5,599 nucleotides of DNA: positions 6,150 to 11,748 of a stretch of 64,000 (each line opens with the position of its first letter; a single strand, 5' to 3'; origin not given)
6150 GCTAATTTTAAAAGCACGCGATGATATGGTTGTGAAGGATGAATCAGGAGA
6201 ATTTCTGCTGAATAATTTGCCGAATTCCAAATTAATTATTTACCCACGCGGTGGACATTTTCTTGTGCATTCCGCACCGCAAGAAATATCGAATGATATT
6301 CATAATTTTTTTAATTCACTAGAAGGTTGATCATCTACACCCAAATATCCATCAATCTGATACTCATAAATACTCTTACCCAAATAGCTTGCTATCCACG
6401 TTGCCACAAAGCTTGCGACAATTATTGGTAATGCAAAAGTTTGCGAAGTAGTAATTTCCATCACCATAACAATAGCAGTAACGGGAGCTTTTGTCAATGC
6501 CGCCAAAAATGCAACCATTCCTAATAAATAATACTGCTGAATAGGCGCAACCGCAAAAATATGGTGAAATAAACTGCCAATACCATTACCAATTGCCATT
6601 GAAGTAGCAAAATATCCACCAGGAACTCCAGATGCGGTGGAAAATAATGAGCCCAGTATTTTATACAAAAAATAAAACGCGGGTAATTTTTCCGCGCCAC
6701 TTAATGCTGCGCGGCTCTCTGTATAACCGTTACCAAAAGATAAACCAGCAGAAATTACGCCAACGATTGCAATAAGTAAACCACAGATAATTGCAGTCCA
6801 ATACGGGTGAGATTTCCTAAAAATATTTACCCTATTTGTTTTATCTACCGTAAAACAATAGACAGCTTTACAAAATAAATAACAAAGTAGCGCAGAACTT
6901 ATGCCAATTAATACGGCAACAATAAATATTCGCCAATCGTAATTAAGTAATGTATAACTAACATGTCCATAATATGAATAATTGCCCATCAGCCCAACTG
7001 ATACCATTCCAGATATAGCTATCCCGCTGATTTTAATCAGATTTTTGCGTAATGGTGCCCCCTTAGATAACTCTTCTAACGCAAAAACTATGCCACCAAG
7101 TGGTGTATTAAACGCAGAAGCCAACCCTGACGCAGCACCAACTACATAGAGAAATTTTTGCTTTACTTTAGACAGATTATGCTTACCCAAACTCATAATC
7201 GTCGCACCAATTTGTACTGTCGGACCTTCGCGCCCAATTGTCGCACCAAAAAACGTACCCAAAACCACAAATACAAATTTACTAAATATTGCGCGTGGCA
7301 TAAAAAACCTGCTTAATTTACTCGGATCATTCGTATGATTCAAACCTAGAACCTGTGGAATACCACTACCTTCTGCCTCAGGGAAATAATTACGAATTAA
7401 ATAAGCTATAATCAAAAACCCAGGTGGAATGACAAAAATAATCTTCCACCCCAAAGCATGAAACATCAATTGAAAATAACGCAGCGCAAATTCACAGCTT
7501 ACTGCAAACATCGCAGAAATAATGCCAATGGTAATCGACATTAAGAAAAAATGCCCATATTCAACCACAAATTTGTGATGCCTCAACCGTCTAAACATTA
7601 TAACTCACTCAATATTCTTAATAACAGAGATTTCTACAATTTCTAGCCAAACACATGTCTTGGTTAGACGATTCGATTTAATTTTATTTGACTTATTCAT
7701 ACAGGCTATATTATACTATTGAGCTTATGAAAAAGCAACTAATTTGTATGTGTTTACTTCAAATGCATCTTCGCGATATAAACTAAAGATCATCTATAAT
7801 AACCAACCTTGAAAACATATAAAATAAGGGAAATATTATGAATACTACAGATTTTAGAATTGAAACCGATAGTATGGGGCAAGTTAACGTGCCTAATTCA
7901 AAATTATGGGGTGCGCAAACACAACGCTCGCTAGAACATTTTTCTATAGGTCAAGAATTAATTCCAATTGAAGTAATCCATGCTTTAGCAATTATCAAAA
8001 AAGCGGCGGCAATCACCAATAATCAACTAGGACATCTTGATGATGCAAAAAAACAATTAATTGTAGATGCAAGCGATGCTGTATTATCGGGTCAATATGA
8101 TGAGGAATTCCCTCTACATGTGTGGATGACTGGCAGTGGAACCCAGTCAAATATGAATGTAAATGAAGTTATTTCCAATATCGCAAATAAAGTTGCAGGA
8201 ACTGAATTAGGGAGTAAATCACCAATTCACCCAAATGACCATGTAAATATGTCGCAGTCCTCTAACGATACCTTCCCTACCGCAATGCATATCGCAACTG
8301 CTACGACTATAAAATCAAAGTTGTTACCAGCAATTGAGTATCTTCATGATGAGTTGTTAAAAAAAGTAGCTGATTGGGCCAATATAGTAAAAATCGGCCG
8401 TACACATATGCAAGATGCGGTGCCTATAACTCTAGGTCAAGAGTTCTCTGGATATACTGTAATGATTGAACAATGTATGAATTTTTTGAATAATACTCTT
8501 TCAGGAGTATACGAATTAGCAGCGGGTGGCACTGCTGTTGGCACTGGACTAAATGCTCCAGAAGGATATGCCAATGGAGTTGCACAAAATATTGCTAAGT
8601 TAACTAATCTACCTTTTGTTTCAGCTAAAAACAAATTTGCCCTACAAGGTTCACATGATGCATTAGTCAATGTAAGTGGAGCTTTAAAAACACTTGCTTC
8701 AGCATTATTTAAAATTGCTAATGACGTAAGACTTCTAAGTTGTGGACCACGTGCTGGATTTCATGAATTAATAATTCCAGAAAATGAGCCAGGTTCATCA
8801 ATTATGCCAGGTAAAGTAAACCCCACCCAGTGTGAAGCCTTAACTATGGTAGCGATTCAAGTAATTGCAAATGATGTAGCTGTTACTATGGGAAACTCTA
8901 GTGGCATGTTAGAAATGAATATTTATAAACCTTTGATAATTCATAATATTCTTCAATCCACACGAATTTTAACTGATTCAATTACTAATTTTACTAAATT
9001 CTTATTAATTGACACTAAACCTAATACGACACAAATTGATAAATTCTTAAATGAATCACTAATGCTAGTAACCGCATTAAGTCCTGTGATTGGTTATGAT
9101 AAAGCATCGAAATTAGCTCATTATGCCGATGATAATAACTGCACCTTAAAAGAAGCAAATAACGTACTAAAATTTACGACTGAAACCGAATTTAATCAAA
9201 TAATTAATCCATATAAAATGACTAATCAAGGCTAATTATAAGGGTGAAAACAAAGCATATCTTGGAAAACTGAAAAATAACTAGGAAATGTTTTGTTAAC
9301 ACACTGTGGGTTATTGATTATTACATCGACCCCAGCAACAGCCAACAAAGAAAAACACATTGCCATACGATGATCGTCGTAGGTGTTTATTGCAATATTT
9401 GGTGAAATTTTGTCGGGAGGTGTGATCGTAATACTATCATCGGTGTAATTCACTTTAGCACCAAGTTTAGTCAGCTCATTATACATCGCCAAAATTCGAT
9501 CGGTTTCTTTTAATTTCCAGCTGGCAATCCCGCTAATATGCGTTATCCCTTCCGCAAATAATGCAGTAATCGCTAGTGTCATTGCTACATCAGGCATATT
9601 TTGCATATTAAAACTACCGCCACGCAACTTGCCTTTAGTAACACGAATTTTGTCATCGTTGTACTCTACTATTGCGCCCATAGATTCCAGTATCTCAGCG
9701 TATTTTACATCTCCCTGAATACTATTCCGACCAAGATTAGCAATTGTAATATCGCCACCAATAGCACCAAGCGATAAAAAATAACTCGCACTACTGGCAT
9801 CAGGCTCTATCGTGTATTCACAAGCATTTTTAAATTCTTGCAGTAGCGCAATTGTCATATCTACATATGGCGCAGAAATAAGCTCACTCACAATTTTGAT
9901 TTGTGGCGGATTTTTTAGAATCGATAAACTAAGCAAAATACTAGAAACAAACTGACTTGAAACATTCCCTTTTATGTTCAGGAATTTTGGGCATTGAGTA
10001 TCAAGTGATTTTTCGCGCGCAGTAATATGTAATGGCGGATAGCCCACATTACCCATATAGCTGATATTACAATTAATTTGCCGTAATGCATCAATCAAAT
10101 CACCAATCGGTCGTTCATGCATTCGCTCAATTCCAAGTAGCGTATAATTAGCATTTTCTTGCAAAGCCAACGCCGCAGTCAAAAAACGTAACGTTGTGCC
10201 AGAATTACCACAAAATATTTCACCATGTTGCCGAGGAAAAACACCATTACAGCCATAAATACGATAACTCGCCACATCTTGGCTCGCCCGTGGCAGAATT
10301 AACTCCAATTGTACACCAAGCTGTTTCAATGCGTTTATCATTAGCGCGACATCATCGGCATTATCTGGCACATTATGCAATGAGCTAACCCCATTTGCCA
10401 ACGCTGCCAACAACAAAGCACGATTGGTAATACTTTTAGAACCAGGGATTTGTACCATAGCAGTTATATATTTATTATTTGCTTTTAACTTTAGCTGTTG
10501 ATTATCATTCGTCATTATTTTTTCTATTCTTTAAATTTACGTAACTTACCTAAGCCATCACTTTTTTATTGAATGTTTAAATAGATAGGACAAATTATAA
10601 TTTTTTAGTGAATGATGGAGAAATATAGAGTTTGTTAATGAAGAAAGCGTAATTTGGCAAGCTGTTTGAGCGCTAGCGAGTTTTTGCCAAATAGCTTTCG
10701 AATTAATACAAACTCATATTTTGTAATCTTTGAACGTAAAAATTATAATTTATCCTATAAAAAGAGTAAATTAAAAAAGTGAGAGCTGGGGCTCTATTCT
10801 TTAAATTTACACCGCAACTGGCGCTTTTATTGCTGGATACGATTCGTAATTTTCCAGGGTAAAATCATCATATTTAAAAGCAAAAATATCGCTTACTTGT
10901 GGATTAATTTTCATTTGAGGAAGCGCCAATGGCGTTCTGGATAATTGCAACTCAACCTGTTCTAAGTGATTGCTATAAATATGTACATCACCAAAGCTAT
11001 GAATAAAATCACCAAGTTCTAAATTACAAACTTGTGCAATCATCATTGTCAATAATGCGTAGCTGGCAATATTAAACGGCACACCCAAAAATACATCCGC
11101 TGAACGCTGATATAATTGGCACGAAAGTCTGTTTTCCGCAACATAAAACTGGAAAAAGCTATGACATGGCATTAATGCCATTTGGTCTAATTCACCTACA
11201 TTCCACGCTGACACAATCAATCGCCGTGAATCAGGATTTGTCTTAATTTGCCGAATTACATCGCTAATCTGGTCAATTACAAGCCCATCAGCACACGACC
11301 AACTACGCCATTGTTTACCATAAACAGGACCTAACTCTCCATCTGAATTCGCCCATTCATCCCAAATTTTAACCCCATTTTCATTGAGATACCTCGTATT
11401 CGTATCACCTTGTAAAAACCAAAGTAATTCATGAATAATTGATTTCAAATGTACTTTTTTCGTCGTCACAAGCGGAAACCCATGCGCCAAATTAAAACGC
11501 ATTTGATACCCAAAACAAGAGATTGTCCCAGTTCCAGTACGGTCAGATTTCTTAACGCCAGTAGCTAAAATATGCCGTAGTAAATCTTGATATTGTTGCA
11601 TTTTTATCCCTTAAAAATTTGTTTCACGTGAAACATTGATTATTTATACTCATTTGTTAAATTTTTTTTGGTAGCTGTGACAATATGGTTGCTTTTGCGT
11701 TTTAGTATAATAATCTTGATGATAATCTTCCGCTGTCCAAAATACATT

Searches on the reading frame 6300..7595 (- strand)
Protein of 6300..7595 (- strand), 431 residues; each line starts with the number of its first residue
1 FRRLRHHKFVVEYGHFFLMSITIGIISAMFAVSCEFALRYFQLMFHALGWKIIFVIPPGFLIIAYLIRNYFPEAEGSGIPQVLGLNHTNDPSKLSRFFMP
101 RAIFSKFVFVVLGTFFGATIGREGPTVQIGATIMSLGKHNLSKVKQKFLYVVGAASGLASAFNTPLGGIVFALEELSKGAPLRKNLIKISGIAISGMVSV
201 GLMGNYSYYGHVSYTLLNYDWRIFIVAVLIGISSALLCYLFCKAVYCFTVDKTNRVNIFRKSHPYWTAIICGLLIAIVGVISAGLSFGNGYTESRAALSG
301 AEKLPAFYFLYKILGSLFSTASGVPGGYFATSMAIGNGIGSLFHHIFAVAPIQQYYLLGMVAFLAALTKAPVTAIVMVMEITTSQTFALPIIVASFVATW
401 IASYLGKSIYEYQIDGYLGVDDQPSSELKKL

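Call 86: search_protein_families(library=pfam, proteins=[window:6300-7595:-])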
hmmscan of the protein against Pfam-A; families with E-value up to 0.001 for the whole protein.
window:6300-7595:- (431 aa): 1 family
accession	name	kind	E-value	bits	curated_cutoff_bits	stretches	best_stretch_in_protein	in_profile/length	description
PF00654.25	Voltage_CLC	-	4.2e-75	253.5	24.8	1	59-402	1-345/346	Voltage gated chloride channel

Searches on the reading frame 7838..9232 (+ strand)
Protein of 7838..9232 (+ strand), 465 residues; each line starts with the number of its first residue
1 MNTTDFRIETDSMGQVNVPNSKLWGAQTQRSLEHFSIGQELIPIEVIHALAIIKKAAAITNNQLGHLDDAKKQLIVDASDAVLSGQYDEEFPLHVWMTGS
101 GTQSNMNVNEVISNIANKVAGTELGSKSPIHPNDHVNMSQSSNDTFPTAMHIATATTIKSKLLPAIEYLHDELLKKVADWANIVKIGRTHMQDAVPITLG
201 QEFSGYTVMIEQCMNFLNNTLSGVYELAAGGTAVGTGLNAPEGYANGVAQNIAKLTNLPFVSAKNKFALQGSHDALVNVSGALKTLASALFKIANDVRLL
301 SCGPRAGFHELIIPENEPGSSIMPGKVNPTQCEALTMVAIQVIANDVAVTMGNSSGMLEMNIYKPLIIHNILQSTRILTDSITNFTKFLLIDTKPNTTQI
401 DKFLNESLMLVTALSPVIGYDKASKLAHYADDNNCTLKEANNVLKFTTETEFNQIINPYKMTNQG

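Call 20: search_protein_families(library=pfam, proteins=[window:7838-9232:+])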
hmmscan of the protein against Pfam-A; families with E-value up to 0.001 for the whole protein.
window:7838-9232:+ (465 aa): 2 families
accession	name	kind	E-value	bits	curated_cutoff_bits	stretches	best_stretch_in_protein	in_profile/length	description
PF00206.25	Lyase_1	-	5.8e-100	335.2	27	1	14-343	1-311/312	Lyase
PF10415.14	FumaraseC_C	-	3.8e-17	62.9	32.5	1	410-463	1-54/54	Fumarase C C-terminus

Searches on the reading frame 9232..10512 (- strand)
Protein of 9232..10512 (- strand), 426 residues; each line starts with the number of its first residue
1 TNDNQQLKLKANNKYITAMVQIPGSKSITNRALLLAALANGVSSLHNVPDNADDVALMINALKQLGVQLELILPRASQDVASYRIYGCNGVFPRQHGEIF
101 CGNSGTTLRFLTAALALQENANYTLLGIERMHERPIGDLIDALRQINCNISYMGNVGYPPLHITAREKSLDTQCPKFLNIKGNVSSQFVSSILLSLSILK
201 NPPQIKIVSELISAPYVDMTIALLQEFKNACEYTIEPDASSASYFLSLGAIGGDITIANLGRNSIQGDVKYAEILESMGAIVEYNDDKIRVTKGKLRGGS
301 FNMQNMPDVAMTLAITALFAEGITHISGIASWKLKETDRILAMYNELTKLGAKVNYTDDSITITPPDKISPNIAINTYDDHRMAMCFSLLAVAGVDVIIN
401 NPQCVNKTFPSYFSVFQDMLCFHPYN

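Call 86: search_protein_families(library=pfam, proteins=[window:9232-10512:-])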
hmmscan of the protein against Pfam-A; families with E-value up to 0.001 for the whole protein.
window:9232-10512:- (426 aa): 1 family
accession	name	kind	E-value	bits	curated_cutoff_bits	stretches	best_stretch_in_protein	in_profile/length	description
PF00275.25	EPSP_synthase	-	3.2e-105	352.7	22.8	2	230-415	227-416/417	EPSP synthase (3-phosphoshikimate 1-carboxyvinyltransferase)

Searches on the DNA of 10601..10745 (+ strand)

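Call 56: build_rna_model(alignment_id=A3)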
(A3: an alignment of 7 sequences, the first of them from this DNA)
Model R1 built from alignment A3 (7 sequences, 149 columns); structure: RNAalifold consensus.
model positions 145; base pairs 33; branch points 0; effective number of sequences 1.27; information 0.59 bits per position. Calibrated on 0.2 Mb of random sequence (short: E-values are rough).
structure used (alignment columns):
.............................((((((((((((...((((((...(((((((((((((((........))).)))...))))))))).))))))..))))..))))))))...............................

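Call 57: search_with_rna_model(model_id=R1, sources=[window, L004, L006, L007, L008, L009, L010, L011, L012, L013, L014, L015, L016, L066, L017, L018, L019, L020, L021, L022, L023, L027, L052, L057, L065, L068, L074, L079, L085], max_evalue=1)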
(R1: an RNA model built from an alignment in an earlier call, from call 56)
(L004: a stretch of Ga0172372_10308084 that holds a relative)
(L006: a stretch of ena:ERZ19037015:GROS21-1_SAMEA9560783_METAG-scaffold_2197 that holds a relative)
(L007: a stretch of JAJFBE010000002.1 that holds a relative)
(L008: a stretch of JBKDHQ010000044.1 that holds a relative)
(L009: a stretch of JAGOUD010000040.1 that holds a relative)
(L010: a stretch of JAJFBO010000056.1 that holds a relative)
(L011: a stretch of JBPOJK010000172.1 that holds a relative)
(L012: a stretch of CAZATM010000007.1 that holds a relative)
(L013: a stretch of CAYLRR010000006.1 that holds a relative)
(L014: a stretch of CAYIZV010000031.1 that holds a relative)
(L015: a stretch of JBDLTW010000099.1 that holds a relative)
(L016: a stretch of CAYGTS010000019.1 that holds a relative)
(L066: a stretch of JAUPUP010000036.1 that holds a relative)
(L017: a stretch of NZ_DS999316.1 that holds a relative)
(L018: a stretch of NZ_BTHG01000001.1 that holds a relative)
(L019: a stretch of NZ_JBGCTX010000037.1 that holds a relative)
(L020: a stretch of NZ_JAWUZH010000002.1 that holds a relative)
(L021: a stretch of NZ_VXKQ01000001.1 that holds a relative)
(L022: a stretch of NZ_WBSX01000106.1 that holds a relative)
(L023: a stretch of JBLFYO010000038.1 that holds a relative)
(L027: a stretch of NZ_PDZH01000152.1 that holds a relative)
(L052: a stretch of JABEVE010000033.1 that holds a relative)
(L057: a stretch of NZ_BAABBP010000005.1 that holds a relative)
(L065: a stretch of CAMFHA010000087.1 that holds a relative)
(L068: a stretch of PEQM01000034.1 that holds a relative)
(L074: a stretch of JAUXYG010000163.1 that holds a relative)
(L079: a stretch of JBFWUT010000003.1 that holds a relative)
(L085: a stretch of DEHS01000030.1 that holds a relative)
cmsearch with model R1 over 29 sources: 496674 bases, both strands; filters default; matches with E-value up to 1: 13.
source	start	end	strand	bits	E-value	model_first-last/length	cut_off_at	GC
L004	966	1111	+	168.3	1.4e-30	1-145/145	no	0.3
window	10601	10746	+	167.4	2.2e-30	1-145/145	no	0.3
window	56233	56377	+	165.5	5.3e-30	1-145/145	no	0.3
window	48358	48502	+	162.4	2.3e-29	1-145/145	no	0.28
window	41887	42033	-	150.6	6.3e-27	1-145/145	no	0.29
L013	4006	4148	-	132.6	3.3e-23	1-145/145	no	0.27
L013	6260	6404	-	132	4.3e-23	1-145/145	no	0.3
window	29509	29565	-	43.5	7.9e-05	1-145/145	no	0.23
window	10597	10741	-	31.1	0.028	1-145/145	no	0.3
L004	962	1106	-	30.7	0.035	1-145/145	no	0.3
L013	4009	4150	+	30.1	0.046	1-145/145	no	0.27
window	48354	48497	-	29.9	0.05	1-145/145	no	0.28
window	47353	47420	-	27.7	0.14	1-145/145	no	0.24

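Call 77: search_with_rna_model(model_id=R1, sources=[L087, L088, L089, L090, L091, L092, L093], max_evalue=1)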
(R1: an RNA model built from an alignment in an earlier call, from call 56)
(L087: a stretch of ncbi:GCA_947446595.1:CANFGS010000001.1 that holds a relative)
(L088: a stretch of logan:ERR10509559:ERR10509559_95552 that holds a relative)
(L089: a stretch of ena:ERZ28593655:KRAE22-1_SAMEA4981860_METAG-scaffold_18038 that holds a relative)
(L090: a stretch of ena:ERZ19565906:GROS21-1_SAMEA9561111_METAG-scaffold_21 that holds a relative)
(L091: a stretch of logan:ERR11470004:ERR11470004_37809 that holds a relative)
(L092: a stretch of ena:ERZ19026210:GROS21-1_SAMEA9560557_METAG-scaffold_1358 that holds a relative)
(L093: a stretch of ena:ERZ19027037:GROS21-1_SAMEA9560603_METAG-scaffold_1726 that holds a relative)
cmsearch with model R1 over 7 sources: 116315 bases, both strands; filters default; matches with E-value up to 1: 1.
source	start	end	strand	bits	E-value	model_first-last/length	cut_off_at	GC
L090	19788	19864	+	21.4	0.67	1-145/145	no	0.23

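Call 100: search_with_rna_model(model_id=R1, sources=[L094, L095, L096], max_evalue=1)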
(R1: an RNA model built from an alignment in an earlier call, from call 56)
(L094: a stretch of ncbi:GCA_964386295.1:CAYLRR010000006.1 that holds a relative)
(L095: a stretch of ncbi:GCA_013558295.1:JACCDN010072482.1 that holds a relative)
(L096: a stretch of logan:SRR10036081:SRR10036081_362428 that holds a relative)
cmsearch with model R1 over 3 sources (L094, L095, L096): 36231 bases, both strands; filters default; matches with E-value up to 1: 6.
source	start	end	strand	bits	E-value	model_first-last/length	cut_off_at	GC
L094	12064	12206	+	132.6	2.4e-24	1-145/145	no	0.27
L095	12064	12206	+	132.6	2.4e-24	1-145/145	no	0.27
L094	9808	9952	+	132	3.1e-24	1-145/145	no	0.3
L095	9808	9952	+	132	3.1e-24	1-145/145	no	0.3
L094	12062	12203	-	30.1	0.0033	1-145/145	no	0.27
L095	12062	12203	-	30.1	0.0033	1-145/145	no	0.27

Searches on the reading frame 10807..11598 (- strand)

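Call 86: search_protein_families(library=pfam, proteins=[window:10807-11598:-])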
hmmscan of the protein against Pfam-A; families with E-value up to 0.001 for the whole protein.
window:10807-11598:- (263 aa): 1 family
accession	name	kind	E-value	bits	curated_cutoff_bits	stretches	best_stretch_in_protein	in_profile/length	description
PF00303.24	Thymidylat_synt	-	1.2e-127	425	24.3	1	1-263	1-266/266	Thymidylate synthase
